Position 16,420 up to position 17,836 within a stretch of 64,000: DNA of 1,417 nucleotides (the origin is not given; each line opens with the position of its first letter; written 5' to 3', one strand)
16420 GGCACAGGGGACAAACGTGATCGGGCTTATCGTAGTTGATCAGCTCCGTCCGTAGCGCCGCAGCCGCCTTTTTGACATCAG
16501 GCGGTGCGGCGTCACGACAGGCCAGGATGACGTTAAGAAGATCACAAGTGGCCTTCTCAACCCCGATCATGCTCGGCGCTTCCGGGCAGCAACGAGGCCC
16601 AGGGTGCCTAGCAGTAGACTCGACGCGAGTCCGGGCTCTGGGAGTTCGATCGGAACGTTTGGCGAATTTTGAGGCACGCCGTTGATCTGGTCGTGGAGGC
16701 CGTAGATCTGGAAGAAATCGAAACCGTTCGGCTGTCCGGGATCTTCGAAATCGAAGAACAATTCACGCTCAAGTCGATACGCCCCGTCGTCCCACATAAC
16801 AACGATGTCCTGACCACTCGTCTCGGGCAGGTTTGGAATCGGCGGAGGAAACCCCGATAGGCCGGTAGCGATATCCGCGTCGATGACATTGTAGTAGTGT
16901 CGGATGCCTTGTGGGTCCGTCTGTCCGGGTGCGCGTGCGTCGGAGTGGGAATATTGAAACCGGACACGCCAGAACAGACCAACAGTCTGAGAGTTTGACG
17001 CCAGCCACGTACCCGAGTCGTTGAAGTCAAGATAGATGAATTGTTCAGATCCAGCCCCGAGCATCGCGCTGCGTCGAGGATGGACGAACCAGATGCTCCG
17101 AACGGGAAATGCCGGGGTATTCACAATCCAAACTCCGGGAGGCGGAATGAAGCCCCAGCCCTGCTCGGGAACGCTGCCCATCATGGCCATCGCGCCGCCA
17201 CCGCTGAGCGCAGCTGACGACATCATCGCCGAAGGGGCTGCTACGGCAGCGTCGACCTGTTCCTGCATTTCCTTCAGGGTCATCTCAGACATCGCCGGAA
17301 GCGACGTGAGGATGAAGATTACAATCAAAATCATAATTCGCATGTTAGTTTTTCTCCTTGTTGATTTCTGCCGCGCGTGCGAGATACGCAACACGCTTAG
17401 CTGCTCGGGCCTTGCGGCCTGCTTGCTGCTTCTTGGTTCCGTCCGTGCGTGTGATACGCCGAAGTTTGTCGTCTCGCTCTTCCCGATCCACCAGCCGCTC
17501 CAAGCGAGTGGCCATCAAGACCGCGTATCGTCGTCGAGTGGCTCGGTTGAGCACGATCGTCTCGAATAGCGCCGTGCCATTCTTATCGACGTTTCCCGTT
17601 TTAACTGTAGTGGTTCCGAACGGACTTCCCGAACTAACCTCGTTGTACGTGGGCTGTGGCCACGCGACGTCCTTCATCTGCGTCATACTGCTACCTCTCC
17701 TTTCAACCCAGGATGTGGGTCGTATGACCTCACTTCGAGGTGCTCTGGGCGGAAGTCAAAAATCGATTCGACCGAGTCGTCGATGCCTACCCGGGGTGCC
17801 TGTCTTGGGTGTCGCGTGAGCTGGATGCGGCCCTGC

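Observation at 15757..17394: Phage-encoded exported proteins: a Tat-signal protein and a secreted PEP-CTERM protein inside the early operon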

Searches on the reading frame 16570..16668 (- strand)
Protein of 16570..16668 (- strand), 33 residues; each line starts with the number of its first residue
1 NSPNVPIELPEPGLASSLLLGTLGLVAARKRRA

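Call 6: search_protein_families(library=ncbifam, proteins=[window:16570-16668:-], max_evalue=10)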
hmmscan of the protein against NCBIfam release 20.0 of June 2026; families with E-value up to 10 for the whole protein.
seq(33 aa): 6 families
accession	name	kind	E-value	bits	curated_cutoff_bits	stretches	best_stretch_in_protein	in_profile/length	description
TIGR02595.1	PEP_CTERM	domain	0.0046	17.7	16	1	10-32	2-23/24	PEP-CTERM sorting domain-containing protein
TIGR03901.2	MYXO-CTERM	domain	0.023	15.1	20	1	12-32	12-34/34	MYXO-CTERM sorting domain-containing protein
NF038120.1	PEP_CTERM_QFxxD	subfamily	0.04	13.8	80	1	8-31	192-215/215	NF038120 family PEP-CTERM protein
NF033947.0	PEP-cistern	hypoth_equivalog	0.14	11.9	60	1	4-31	168-195/195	cistern family PEP-CTERM protein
NF038118.1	PEP_CTERM_CCXG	equivalog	0.15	11.7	90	1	8-32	175-199/199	CCXG family PEP-CTERM protein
NF041927.1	Xrt_dep_XDP1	equivalog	0.27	11.2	125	1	5-32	215-242/242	exosortase-dependent surface protein XDP1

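Call 7: search_protein_families(library=pfam, proteins=[window:16570-16668:-], max_evalue=10)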
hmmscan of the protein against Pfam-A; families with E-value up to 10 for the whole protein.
seq(33 aa): 1 family
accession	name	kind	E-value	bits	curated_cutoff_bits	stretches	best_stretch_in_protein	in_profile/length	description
PF07589.16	PEP-CTERM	-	0.63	10.7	20.7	1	10-32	3-24/24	PEP-CTERM motif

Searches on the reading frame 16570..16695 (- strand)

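Call 6: search_protein_families(library=ncbifam, proteins=[window:16570-16695:-], max_evalue=10)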
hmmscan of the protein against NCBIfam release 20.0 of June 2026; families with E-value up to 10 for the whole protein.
seq(42 aa): 6 families
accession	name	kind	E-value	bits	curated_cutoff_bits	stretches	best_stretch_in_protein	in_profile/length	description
TIGR02595.1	PEP_CTERM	domain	0.0089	16.8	16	1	19-41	2-23/24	PEP-CTERM sorting domain-containing protein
TIGR03901.2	MYXO-CTERM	domain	0.042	14.2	20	1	21-41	12-34/34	MYXO-CTERM sorting domain-containing protein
NF038120.1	PEP_CTERM_QFxxD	subfamily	0.052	13.4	80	1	16-40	191-215/215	NF038120 family PEP-CTERM protein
NF033947.0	PEP-cistern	hypoth_equivalog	0.06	13.1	60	1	6-40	161-195/195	cistern family PEP-CTERM protein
NF041927.1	Xrt_dep_XDP1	equivalog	0.17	11.9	125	1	11-41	212-242/242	exosortase-dependent surface protein XDP1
NF038118.1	PEP_CTERM_CCXG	equivalog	0.22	11.2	90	1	17-41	175-199/199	CCXG family PEP-CTERM protein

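Call 7: search_protein_families(library=pfam, proteins=[window:16570-16695:-], max_evalue=10)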
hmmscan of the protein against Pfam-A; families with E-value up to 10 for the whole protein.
seq(42 aa): 1 family
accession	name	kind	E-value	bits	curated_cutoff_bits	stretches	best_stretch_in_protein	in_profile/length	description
PF07589.16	PEP-CTERM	-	0.67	10.6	20.7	1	19-41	3-24/24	PEP-CTERM motif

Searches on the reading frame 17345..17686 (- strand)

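Call 4: search_protein_families(library=ncbifam, proteins=[window:17345-17686:-], max_evalue=1)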
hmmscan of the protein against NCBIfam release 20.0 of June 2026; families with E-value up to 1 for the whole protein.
window:17345-17686:- (113 aa): 0 families

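Call 5: search_protein_families(library=pfam, proteins=[window:17345-17686:-], max_evalue=1)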
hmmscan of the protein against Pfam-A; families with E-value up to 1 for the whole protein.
window:17345-17686:- (113 aa): 0 families

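Call 47: search_protein_families(library=phrogs, proteins=[window:17345-17686:-], max_evalue=0.1)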
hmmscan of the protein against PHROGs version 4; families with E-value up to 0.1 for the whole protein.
window:17345-17686:- (113 aa): 1 family
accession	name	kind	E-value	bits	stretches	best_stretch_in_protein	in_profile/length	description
phrog_13965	-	unknown function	0.028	15.3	1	34-77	71-114/300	-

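Call 101: search_protein_families(library=padloc, proteins=[window:17345-17686:-], max_evalue=0.01)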
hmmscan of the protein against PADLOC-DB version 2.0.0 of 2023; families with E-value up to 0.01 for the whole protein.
window:17345-17686:- (113 aa): 0 families
